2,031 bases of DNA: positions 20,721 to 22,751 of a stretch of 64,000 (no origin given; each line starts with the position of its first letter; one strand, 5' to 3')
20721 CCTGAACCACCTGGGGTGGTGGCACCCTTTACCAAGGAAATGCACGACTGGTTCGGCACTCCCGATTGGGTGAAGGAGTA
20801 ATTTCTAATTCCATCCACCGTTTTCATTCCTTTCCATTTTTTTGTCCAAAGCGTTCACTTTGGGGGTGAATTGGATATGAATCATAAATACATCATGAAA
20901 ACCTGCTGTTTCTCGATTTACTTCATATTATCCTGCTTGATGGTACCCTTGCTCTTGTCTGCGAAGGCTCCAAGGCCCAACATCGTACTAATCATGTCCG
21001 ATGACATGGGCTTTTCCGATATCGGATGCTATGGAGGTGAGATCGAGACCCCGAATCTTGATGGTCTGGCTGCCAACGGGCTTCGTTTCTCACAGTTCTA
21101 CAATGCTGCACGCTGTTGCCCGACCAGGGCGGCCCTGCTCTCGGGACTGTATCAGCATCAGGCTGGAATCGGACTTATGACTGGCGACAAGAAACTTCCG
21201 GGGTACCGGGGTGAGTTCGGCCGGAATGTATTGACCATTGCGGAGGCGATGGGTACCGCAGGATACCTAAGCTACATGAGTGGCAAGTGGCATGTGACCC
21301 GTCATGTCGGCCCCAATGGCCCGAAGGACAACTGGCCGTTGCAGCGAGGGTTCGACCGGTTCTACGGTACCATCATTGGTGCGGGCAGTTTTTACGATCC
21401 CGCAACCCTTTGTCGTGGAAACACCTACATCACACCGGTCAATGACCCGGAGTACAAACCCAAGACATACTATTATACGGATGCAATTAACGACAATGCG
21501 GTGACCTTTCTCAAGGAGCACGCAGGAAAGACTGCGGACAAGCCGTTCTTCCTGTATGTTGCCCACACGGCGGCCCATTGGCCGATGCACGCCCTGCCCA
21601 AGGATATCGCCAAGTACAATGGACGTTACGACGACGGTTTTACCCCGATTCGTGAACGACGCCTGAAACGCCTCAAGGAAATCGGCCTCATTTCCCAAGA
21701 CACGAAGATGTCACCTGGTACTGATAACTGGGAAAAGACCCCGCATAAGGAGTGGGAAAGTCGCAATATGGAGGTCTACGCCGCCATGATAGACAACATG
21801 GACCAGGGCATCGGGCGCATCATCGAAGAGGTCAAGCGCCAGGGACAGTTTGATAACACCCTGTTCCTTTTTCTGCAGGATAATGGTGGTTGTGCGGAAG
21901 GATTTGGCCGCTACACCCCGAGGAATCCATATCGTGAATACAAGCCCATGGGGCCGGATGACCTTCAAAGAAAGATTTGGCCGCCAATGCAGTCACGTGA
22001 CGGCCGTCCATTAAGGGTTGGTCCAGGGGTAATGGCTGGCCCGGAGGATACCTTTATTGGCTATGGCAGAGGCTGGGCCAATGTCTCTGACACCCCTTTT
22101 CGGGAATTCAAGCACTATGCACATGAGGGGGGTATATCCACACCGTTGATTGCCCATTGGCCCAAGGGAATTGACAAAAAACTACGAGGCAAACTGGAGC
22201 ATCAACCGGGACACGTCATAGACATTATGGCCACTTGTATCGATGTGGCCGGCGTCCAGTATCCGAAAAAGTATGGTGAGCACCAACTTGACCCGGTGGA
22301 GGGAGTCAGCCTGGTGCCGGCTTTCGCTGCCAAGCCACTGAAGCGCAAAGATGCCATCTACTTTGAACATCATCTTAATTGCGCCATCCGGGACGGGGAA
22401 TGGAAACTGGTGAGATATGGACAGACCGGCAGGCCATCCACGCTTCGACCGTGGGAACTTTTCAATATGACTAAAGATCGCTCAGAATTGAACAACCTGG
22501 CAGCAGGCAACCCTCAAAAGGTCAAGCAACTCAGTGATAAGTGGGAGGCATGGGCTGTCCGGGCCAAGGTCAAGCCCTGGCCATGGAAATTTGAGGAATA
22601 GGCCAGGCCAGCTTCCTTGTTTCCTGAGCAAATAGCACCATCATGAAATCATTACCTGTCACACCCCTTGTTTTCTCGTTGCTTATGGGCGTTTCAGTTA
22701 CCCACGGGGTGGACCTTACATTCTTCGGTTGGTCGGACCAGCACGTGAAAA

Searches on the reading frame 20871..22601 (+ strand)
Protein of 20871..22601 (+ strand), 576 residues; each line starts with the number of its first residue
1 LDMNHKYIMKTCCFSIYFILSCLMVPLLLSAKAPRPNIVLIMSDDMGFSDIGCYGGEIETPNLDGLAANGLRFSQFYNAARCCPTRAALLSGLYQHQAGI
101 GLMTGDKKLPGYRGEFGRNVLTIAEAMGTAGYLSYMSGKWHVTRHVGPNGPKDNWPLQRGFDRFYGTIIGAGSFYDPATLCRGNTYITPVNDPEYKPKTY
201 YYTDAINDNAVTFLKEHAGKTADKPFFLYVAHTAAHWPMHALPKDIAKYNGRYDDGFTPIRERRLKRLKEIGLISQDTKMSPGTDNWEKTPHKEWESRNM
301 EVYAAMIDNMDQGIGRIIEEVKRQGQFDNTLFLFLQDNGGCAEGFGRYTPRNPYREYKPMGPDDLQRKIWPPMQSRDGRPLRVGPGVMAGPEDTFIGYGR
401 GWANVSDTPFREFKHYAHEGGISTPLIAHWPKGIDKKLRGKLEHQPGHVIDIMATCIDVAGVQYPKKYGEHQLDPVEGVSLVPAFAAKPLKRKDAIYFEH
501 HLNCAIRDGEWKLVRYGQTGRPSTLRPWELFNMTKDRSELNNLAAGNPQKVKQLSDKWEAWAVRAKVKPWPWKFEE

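Call 64: search_protein_families(library=pfam, proteins=[window:20871-22601:+], max_evalue=0.00001)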
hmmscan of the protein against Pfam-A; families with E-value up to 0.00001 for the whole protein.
window:20871-22601:+ (576 aa): 2 families
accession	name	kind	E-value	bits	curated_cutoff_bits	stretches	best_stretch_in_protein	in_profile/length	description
PF00884.28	Sulfatase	-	2.9e-58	198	25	1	36-462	1-301/301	Sulfatase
PF16347.10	SGSH_C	-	7.5e-10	39.6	29.3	1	414-546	8-134/154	N-sulphoglucosamine sulphohydrolase, C-terminal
